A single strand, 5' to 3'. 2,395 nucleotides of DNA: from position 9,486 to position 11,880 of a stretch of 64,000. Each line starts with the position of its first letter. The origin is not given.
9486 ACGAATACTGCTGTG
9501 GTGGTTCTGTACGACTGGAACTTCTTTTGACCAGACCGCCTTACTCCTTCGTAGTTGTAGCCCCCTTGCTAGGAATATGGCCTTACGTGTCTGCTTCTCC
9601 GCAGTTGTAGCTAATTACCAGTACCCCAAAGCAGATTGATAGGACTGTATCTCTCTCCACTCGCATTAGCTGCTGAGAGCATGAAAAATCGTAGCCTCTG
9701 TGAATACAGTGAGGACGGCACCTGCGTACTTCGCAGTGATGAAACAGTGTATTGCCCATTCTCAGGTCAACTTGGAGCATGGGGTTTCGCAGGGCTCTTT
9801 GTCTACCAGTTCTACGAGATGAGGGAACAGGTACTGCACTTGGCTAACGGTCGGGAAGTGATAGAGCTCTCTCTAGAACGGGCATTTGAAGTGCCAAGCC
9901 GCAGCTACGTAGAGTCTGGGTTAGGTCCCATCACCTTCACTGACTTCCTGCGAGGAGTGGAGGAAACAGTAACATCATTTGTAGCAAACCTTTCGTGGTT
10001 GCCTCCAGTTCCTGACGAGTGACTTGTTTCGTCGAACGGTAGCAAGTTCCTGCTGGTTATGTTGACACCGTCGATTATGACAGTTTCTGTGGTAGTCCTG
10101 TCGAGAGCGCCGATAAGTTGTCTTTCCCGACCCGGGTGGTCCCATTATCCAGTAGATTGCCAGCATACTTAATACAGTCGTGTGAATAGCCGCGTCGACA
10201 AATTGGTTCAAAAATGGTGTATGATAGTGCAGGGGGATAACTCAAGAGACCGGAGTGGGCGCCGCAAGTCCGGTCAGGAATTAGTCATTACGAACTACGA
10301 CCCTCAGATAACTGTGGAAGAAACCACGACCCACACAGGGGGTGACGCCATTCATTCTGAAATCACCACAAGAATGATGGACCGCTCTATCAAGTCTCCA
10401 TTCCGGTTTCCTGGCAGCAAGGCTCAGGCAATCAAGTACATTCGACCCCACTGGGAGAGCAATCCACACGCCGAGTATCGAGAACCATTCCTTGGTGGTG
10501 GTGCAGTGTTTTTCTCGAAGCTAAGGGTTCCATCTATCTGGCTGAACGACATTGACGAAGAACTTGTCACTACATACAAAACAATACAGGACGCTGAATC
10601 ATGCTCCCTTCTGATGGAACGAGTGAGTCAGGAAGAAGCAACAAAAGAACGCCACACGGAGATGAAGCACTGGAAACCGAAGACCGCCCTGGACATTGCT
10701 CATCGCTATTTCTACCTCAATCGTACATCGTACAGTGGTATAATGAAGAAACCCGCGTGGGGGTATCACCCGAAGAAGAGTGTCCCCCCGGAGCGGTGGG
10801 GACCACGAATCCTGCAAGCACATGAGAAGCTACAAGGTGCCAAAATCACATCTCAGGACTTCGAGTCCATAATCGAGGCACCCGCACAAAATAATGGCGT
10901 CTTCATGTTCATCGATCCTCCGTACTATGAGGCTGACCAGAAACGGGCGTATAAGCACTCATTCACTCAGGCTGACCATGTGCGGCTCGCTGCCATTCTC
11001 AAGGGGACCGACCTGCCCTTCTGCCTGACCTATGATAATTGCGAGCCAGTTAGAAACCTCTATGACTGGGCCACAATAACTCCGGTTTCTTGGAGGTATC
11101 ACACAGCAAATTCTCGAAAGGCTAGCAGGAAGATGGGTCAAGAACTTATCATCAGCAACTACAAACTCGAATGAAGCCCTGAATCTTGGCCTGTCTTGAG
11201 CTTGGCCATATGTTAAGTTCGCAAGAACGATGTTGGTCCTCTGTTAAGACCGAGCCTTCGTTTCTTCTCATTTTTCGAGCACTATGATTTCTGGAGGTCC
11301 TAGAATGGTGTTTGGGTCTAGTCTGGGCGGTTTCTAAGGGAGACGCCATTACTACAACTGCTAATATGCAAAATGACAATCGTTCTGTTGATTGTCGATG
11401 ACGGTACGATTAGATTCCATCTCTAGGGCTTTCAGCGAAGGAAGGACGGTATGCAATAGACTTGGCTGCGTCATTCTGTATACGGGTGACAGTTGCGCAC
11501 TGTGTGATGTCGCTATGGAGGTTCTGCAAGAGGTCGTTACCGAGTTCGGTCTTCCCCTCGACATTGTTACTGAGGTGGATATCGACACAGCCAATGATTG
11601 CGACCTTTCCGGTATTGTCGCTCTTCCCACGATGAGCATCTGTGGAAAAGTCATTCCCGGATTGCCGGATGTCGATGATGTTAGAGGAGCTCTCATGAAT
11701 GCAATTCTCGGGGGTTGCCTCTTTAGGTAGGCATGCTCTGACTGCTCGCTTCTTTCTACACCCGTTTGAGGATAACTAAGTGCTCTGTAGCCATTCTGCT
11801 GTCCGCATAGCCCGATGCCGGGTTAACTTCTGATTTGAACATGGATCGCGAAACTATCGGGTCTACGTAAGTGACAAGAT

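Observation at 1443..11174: Two Dam paralogs each abutted by a decayed Dam fragment, bracketing an 8-kb block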

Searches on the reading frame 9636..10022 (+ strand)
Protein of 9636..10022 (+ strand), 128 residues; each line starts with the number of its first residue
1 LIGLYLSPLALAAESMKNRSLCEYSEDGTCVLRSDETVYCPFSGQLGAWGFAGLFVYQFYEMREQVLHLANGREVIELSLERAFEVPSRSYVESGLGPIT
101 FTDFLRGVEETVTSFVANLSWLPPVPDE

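Call 6: search_protein_families(library=pfam, proteins=[window:9636-10022:+], max_evalue=0.01)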
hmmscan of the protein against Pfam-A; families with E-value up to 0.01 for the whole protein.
window:9636-10022:+ (128 aa): 0 families

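Call 65: search_protein_families(library=padloc, max_evalue=0.001, proteins=[window:9636-10022:+])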
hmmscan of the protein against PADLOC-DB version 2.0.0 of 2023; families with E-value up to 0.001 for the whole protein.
window:9636-10022:+ (128 aa): 0 families

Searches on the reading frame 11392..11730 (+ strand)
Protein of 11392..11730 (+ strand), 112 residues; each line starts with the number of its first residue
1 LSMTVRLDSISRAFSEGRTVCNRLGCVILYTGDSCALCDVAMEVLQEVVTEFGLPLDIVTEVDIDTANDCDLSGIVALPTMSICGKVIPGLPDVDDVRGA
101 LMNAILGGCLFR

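Call 6: search_protein_families(library=pfam, proteins=[window:11392-11730:+], max_evalue=0.01)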
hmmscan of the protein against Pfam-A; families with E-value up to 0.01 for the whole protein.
window:11392-11730:+ (112 aa): 2 families
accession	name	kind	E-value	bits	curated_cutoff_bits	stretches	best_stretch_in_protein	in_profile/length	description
PF05768.20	Glrx-like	-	1.9e-05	25.4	26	1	27-68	2-40/77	Glutaredoxin-like domain (DUF836)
PF13192.12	Thioredoxin_3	-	0.0051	17.3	24.8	1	32-95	7-69/76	Thioredoxin domain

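Call 64: search_protein_families(library=ncbifam, max_evalue=0.001, proteins=[window:11392-11730:+])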
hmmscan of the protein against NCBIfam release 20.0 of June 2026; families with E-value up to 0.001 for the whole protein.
window:11392-11730:+ (112 aa): 1 family
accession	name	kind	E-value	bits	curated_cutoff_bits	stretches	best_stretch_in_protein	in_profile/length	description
TIGR00411.1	redox_disulf_1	equivalog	1.4e-06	28.3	92.75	1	29-101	5-78/82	MJ0307 family thioredoxin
